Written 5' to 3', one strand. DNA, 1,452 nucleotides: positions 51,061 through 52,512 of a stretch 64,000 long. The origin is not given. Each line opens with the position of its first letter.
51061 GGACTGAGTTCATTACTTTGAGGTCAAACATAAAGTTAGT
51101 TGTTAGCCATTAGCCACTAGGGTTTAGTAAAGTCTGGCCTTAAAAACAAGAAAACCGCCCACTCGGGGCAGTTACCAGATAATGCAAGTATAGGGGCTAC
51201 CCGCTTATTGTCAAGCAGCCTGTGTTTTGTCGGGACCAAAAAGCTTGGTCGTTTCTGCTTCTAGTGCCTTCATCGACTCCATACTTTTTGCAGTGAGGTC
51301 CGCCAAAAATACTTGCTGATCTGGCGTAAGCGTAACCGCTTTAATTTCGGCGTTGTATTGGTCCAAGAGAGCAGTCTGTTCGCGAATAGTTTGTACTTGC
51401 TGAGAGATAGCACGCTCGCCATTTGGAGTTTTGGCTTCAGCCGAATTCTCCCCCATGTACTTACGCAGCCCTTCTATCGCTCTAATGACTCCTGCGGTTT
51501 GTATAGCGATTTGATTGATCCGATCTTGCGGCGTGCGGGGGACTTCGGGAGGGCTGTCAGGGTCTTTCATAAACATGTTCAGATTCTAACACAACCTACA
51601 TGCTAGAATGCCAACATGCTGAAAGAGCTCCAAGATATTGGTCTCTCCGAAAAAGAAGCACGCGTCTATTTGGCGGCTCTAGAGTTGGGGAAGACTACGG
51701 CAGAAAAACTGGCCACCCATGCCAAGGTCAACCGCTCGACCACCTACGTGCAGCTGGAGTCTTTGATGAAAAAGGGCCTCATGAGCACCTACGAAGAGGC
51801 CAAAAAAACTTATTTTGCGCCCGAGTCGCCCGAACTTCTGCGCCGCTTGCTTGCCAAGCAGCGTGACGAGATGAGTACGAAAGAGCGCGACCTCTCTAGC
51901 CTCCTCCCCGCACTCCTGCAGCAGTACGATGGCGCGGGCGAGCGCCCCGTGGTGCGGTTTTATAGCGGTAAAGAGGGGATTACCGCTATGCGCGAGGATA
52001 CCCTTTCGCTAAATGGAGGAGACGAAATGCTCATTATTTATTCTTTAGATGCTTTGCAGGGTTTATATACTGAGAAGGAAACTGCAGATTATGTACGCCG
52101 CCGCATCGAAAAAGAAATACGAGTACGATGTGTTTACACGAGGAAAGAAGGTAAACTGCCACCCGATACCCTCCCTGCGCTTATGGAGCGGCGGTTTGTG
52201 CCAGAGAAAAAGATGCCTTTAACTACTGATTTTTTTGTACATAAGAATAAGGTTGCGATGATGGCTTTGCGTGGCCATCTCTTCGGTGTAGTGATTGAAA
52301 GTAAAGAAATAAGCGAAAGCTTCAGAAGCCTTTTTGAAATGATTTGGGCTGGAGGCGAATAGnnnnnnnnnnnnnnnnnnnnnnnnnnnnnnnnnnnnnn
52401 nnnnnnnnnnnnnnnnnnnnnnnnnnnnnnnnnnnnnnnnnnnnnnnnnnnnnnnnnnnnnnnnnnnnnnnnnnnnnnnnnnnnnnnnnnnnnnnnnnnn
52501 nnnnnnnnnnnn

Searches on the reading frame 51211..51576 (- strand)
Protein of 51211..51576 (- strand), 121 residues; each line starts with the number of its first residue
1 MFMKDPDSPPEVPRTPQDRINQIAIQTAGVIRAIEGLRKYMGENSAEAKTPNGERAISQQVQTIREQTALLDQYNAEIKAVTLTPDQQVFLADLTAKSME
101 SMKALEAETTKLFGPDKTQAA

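Call 10: search_protein_families(library=pfam, proteins=[window:51211-51576:-], max_evalue=1)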
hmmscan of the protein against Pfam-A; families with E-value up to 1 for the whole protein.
window:51211-51576:- (121 aa): 1 family
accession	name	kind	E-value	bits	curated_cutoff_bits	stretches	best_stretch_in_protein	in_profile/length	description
PF11467.13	LEDGF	-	0.036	14.1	26.3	1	29-98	47-114/120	Lens epithelium-derived growth factor (LEDGF)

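Call 65: search_protein_families(library=ncbifam, proteins=[window:51211-51576:-], max_evalue=10)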
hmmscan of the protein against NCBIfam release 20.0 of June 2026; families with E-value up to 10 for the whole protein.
window:51211-51576:- (121 aa): 0 families

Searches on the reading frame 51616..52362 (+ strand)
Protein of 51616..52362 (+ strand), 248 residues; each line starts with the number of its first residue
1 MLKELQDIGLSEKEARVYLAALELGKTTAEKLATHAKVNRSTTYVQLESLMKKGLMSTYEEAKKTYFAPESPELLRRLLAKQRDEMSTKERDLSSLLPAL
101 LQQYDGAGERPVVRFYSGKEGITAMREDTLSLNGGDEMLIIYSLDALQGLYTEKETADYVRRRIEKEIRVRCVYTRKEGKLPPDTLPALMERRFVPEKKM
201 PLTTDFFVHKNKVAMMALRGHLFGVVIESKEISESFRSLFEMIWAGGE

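Call 10: search_protein_families(library=pfam, proteins=[window:51616-52362:+], max_evalue=1)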
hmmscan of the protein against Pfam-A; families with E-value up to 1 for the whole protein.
window:51616-52362:+ (248 aa): 7 families
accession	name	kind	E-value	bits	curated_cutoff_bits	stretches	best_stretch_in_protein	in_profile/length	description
PF01978.25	TrmB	-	2.4e-14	53.4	25.6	1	5-68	1-64/68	Sugar-specific transcriptional regulator TrmB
PF24033.1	DUF7342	-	0.00037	20.9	31.6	1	16-90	6-81/150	Family of unknown function (DUF7342)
PF01022.26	HTH_5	-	0.0054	17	22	1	20-55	9-44/47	Bacterial regulatory protein, arsR family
PF03965.22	Penicillinase_R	-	0.0093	16.8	22.6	1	11-72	2-67/115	Penicillinase repressor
PF01047.28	MarR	-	0.044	14.1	24.6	1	23-57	14-48/59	MarR family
PF21984.2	DnaD_N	-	0.049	14.3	27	1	3-65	7-74/101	DnaD N-terminal domain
PF13730.12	HTH_36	-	0.11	12.8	25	1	9-55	2-54/55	Helix-turn-helix domain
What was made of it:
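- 51616..52362 (+): TrmB-family regulator gene (248 aa), the gene with which the module co-occurs. Pfam PF01978, E 2.4e-14 (call 10).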

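Call 29: find_homologous_proteins(query=window:51616-52359:+, max_evalue=0.00001)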
Query window:51616-52359:+ (248 aa): 543 proteins with E <= 0.00001 among 3135 candidates; the best 120 are listed.
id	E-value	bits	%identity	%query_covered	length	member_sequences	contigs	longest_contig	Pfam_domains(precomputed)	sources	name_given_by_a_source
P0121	1.8e-155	533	100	100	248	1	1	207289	PF01978.26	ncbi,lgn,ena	-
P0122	1.4e-106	373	71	100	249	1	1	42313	PF01978.26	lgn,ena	-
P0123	4.4e-104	365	67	100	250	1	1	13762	PF01978.26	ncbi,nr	ncbi:hypothetical protein HYT05_04280 [Candidatus Kaiserbacteria bacterium]|nr:hypothetical protein 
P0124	2.3e-98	346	62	100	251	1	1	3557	PF01978.26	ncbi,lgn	ncbi:MAG: TrmB family transcriptional regulator [Minisyncoccia bacterium]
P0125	1.3e-96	341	61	100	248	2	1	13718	PF01978.26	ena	-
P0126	7.3e-96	338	62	100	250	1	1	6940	PF01978.26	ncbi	-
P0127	9.6e-96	338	63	100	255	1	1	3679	PF01978.26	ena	-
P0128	3.1e-94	333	63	100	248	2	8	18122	PF01978.26,PF24033.2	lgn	-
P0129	3.7e-94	333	60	100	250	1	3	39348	PF01978.26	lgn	-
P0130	5.3e-94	332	61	100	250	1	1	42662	PF01978.26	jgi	jgi:sugar-specific transcriptional regulator TrmB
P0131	2.2e-93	330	62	100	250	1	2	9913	PF01978.26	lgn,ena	-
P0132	3.4e-92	326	61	100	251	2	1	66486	PF01978.26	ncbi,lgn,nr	ncbi:MAG TPA: helix-turn-helix domain-containing protein [Candidatus Paceibacterota bacterium]|nr:he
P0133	4.7e-92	326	60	100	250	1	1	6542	PF01978.26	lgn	-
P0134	5.0e-92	326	62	99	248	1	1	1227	PF01978.26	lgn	-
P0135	1.3e-91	324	62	100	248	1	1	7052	PF01978.26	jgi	jgi:HTH-type transcriptional regulator, sugar sensing transcriptional regulator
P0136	3.6e-91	323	62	100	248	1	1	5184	PF01978.26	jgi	jgi:HTH-type transcriptional regulator, sugar sensing transcriptional regulator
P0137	4.1e-91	323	59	100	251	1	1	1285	PF01978.26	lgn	-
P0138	2.4e-90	320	58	100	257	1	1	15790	PF01978.26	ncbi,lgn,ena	-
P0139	9.2e-90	318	60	100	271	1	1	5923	PF01978.26,PF24033.2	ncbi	-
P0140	1.4e-89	318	61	97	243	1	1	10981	PF01978.26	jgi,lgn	-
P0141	1.0e-88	315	58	100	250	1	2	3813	PF01978.26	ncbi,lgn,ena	-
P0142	1.0e-88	315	59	100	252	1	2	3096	PF01978.26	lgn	-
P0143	1.3e-88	315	59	100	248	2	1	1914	PF01978.26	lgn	-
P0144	2.7e-88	313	60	100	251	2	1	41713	PF01978.26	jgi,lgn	-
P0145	3.5e-88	313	58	100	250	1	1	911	PF01978.26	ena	-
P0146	5.5e-88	312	57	100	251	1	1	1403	PF01978.26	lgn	-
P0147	2.2e-87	310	57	100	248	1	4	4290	PF01978.26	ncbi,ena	-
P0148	9.2e-87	308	58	100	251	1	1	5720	PF01978.26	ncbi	-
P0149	2.1e-86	307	61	100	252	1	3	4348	PF01978.26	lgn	-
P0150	2.5e-86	307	57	100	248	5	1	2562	PF01978.26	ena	-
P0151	4.9e-86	306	58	100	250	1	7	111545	PF01978.26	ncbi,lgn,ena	-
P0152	2.0e-85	304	56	98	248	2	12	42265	PF01978.26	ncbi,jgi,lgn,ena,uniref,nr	ncbi:hypothetical protein A2949_00015 [Candidatus Adlerbacteria bacterium RIFCSPLOWO2_01_FULL_54_21b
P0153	2.4e-85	304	56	98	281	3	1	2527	PF01978.26,PF24033.2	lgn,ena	-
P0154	4.5e-85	303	59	100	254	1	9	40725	PF01978.26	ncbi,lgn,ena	-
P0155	6.2e-85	302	56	100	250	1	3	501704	PF01978.26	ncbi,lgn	-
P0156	6.5e-85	302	54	100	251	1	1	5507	PF01978.26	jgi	jgi:sugar-specific transcriptional regulator TrmB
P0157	7.6e-85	302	61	100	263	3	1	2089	PF01978.26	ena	-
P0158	1.0e-84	302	60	98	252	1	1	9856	PF01978.26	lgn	-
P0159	1.5e-84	301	56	100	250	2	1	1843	PF01978.26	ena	-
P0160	1.7e-84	301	55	100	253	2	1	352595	PF01978.26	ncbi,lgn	-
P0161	7.9e-84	299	61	100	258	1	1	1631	PF01978.26,PF24033.2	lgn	-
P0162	1.2e-83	298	55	100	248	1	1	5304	PF01978.26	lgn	-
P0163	2.9e-83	297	61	100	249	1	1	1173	PF01978.26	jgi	jgi:sugar-specific transcriptional regulator TrmB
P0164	5.4e-83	296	56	100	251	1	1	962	PF01978.26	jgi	jgi:sugar-specific transcriptional regulator TrmB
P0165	2.9e-82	294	61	98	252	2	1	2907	PF01978.26,PF01022.27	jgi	-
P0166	4.8e-82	293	55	100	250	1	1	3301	PF01978.26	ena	-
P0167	5.5e-82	293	56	100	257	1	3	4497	PF01978.26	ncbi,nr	ncbi:MAG: helix-turn-helix domain-containing protein [Candidatus Pacebacteria bacterium]|nr:helix-tu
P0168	7.1e-82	292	53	100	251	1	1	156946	PF01978.26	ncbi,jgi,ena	ncbi:MAG: helix-turn-helix domain-containing protein [Candidatus Adlerbacteria bacterium]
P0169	1.1e-81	292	55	100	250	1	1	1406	PF01978.26,PF01022.27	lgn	-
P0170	1.1e-81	292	59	100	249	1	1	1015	PF01978.26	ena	-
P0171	2.9e-81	290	60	100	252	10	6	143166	PF01978.26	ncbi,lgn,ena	ncbi:MAG: helix-turn-helix domain-containing protein [Patescibacteria group bacterium]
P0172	3.2e-81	290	59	98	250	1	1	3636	PF01978.26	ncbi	-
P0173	4.1e-81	290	55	100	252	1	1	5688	PF01978.26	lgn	-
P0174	5.0e-81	290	56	100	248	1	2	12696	PF01978.26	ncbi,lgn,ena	-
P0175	6.7e-81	289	53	100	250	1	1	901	PF01978.26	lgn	-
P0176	1.1e-80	289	58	100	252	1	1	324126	PF01978.26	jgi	jgi:sugar-specific transcriptional regulator TrmB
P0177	1.3e-80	288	53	100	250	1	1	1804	PF01978.26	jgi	jgi:HTH-type transcriptional regulator, sugar sensing transcriptional regulator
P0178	2.0e-80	288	57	100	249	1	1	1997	PF01978.26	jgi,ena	-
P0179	2.2e-80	288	58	100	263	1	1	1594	PF01978.26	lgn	-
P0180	2.6e-80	287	57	98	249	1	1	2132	PF01978.26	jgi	-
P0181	5.2e-80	286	53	100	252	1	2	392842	PF01978.26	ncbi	-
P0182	5.6e-80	286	54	100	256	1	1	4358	PF01978.26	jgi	jgi:sugar-specific transcriptional regulator TrmB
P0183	1.2e-79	285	58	100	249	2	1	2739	PF01978.26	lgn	-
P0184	1.3e-79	285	56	100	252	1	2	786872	PF01978.26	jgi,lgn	jgi:sugar-specific transcriptional regulator TrmB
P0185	1.5e-79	285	55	100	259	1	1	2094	PF01978.26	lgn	-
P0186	1.6e-79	285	52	99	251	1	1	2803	PF01978.26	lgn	-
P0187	1.8e-79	285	59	99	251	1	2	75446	PF01978.26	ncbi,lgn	-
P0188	3.4e-79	284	58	98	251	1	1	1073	PF01978.26,PF24033.2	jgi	jgi:HTH-type transcriptional regulator, sugar sensing transcriptional regulator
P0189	4.2e-79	283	58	100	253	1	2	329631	PF01978.26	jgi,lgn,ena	jgi:sugar-specific transcriptional regulator TrmB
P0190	4.6e-79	283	54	98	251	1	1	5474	PF01978.26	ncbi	-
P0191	5.1e-79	283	59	98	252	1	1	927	PF01978.26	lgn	-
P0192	9.4e-79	282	56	93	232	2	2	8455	PF01978.26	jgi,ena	-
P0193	9.5e-79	282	56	98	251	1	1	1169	PF01978.26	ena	-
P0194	1.0e-78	282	57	100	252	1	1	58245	PF01978.26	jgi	jgi:sugar-specific transcriptional regulator TrmB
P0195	1.2e-78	282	55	100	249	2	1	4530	PF01978.26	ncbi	-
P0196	2.0e-78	281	58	100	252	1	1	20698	PF01978.26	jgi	jgi:sugar-specific transcriptional regulator TrmB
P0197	2.0e-78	281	58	98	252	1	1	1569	PF01978.26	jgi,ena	-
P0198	2.2e-78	281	56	100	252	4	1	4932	PF01978.26,PF24033.2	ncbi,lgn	-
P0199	2.9e-78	281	53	98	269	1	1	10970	PF01978.26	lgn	-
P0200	3.4e-78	280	55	100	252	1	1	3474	PF01978.26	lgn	-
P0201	5.0e-78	280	55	98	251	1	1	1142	PF01978.26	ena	-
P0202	5.1e-78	280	56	100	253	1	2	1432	PF01978.26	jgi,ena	-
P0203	6.4e-78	280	52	100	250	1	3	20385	PF01978.26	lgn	-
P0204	7.1e-78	279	57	100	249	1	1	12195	PF01978.26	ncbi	-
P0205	8.5e-78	279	55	100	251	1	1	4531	PF01978.26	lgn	-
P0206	1.1e-77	279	56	98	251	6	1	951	PF01978.26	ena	-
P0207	1.2e-77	279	57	99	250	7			PF01978.26,PF24033.2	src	-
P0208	1.6e-77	278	56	99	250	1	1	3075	PF01978.26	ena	-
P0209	1.9e-77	278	55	98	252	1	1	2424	PF01978.26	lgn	-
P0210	2.4e-77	278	57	95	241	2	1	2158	PF01978.26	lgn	-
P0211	3.0e-77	277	54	100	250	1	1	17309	PF01978.26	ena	-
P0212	3.4e-77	277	57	98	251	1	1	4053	PF01978.26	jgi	jgi:HTH-type transcriptional regulator, sugar sensing transcriptional regulator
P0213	3.4e-77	277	57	98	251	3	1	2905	PF01978.26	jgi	-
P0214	4.4e-77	277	56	100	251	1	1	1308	PF01978.26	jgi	jgi:HTH-type transcriptional regulator, sugar sensing transcriptional regulator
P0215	5.0e-77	277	55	98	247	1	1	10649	PF01978.26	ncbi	-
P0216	1.4e-76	275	55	98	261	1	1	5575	PF01978.26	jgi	jgi:HTH-type transcriptional regulator, sugar sensing transcriptional regulator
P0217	1.4e-76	275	56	100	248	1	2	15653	PF01978.26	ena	-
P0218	1.6e-76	275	54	100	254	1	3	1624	PF01978.26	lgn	-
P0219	1.6e-76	275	56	100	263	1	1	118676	PF01978.26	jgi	jgi:HTH-type transcriptional regulator, sugar sensing transcriptional regulator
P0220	1.7e-76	275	55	100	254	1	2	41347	PF01978.26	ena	-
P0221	1.9e-76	275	57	100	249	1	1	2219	PF01978.26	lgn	-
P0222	3.2e-76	274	55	98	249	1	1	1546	PF01978.26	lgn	-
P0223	3.7e-76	274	56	98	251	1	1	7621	PF01978.26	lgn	-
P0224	4.1e-76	274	54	100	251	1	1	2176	PF01978.26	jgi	jgi:sugar-specific transcriptional regulator TrmB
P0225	4.6e-76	273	53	100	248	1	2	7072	PF01978.26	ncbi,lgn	-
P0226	4.8e-76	273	56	98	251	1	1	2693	PF01978.26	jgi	jgi:sugar-specific transcriptional regulator TrmB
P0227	6.0e-76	273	52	99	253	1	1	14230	PF01978.26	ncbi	-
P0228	7.5e-76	273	55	98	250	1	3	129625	PF01978.26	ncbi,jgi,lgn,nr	ncbi:hypothetical protein FJY94_01505 [Candidatus Kaiserbacteria bacterium]|nr:hypothetical protein 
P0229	1.0e-75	272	55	100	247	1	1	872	PF01978.26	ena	-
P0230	1.2e-75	272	55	100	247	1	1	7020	PF01978.26,PF24033.2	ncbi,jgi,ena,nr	ncbi:MAG: hypothetical protein JO019_03180 [Candidatus Kaiserbacteria bacterium]|nr:hypothetical pro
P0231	1.9e-75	271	53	98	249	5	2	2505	PF01978.26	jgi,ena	-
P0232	2.6e-75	271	54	100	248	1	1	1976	PF01978.26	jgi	jgi:HTH-type transcriptional regulator, sugar sensing transcriptional regulator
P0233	2.7e-75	271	54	100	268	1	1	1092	PF01978.26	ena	-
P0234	3.5e-75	271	54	100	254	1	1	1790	PF01978.26,PF01022.27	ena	-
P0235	3.9e-75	270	54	100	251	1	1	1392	PF01978.26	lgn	-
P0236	4.7e-75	270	55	100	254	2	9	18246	PF01978.26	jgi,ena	-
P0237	5.4e-75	270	55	98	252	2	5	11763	PF01978.26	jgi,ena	-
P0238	6.7e-75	270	53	100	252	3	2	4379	PF01978.26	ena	-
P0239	9.9e-75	269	52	98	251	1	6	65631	PF01978.26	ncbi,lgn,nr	ncbi:MAG: hypothetical protein HYS74_01105 [Parcubacteria group bacterium]|nr:hypothetical protein [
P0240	1.1e-74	269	55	100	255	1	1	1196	PF01978.26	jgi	jgi:sugar-specific transcriptional regulator TrmB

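Call 30: find_encoding_contigs(protein=P0122, flank=5000, max_places=2)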
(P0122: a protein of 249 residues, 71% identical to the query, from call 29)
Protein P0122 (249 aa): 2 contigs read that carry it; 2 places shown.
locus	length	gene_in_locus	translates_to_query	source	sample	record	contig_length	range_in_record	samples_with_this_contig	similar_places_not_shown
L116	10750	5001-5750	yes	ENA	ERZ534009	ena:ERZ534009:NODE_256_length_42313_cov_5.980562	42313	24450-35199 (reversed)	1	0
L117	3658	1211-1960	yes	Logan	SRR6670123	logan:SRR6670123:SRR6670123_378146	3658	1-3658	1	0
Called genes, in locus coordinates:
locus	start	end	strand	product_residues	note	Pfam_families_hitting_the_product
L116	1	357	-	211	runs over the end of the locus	PF00574:CLP_protease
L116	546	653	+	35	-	-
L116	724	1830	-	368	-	PF05697:Trigger_N, PF05698:Trigger_C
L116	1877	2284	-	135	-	-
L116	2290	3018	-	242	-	-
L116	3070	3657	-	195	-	PF00719:Pyrophosphatase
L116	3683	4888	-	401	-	PF08529:NusA_N, PF00575:S1 (weak), PF13184:KH_NusA_1st, PF26594:KH_NusA_2nd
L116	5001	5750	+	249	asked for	PF01978:TrmB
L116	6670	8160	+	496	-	PF05157:MshEN (weak), PF00437:T2SSE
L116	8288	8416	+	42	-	-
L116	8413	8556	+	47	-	-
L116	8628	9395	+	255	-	PF00121:TIM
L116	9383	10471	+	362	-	PF00162:PGK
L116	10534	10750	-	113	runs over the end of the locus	PF11969:DcpS_C, PF01230:HIT, PF04677:CwfJ_C_1 (faint)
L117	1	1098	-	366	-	?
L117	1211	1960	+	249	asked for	PF01978:TrmB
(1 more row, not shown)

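Call 31: find_encoding_contigs(protein=P0123, flank=5000, max_places=2)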
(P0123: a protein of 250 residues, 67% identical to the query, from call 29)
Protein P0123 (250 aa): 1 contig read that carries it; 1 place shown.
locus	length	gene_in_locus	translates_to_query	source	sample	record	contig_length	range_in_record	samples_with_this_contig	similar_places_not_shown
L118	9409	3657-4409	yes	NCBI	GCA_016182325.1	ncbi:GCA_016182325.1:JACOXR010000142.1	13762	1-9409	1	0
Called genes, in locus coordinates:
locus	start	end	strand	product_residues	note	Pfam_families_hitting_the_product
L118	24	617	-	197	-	PF00574:CLP_protease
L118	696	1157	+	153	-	-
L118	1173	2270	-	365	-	PF05697:Trigger_N, PF05698:Trigger_C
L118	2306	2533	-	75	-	-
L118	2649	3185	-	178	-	PF00719:Pyrophosphatase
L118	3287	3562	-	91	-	-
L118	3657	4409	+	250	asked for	PF01978:TrmB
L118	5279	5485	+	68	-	-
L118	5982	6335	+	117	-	PF27247:MJ1673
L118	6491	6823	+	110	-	-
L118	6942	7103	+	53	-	-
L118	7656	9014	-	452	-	PF08529:NusA_N, PF00575:S1, PF13184:KH_NusA_1st, PF26594:KH_NusA_2nd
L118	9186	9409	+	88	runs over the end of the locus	-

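Call 32: find_encoding_contigs(protein=P0187, flank=5000, max_places=2)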
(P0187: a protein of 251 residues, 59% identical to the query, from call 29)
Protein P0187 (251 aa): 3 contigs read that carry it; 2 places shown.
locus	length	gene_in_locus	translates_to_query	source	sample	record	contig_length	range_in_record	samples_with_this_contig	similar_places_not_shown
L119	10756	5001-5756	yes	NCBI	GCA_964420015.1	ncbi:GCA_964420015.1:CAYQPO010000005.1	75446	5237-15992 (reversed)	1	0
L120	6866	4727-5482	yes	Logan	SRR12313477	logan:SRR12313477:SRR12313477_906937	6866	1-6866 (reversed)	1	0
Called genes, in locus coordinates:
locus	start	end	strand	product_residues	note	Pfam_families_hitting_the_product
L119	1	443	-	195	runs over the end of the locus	PF00574:CLP_protease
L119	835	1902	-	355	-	PF05697:Trigger_N, PF05698:Trigger_C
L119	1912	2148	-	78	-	-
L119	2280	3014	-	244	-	-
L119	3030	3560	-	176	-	PF00719:Pyrophosphatase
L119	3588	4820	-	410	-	PF08529:NusA_N, PF00575:S1 (weak), PF13184:KH_NusA_1st, PF26594:KH_NusA_2nd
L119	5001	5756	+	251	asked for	PF01978:TrmB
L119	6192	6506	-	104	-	-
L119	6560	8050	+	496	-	PF05157:MshEN, PF00437:T2SSE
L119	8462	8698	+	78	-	-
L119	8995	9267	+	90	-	-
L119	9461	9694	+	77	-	-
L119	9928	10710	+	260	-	PF00121:TIM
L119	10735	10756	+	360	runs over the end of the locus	PF00162:PGK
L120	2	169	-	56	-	?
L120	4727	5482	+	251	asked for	PF01978:TrmB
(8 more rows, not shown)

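Call 39: find_encoding_contigs(protein=P0128, flank=3000, max_places=8)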
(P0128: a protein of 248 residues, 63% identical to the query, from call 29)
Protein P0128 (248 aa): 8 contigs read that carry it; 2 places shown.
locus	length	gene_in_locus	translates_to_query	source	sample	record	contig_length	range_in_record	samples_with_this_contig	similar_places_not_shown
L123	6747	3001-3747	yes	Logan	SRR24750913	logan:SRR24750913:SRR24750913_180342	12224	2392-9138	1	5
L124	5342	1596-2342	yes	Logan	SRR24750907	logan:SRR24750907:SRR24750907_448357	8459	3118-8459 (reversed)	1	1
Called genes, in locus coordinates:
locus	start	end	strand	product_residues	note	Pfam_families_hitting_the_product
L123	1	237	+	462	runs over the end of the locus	-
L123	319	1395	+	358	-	PF01546:Peptidase_M20, PF07687:M20_dimer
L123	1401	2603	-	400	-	PF00089:Trypsin (weak), PF13365:Trypsin_2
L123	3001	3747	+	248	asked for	PF01978:TrmB, PF24033:DUF7342 (weak)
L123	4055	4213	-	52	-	-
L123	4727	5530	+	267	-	PF11738:DUF3298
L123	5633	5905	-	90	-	PF00216:Bac_DNA_binding, PF18291:HU-HIG (weak)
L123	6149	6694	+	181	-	PF00800:PDT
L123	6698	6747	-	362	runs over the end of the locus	-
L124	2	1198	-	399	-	?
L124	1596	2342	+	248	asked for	PF01978:TrmB, PF24033:DUF7342 (weak)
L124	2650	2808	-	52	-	-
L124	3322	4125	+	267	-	PF11738:DUF3298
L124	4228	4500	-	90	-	PF00216:Bac_DNA_binding, PF18291:HU-HIG (weak)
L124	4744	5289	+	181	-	PF00800:PDT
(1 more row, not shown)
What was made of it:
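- The promoter and upstream-ORF block follows the TrmB gene even when pilB is elsewhere (call 39).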

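Call 40: find_encoding_contigs(protein=P0125, flank=3000, max_places=4)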
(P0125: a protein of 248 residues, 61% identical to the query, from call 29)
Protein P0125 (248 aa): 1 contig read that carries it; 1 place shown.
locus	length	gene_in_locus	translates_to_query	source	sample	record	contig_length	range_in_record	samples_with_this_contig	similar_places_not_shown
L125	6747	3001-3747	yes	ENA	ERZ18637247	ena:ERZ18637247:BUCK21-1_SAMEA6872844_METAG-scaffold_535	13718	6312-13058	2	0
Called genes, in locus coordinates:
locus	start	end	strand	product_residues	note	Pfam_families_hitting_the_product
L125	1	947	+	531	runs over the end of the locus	-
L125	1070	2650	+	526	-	-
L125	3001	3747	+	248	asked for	PF01978:TrmB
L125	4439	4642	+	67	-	-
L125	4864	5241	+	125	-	PF27247:MJ1673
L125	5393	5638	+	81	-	-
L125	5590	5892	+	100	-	-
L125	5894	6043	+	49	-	-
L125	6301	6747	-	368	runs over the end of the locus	?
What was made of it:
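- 51616..52362 (+): All six distinct homologue loci (59-71% identity) are followed by a 690-980 nt gap (calls 30-32, 39, 40).
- Gap length and the downstream gene vary between loci (calls 30-32, 39, 40).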
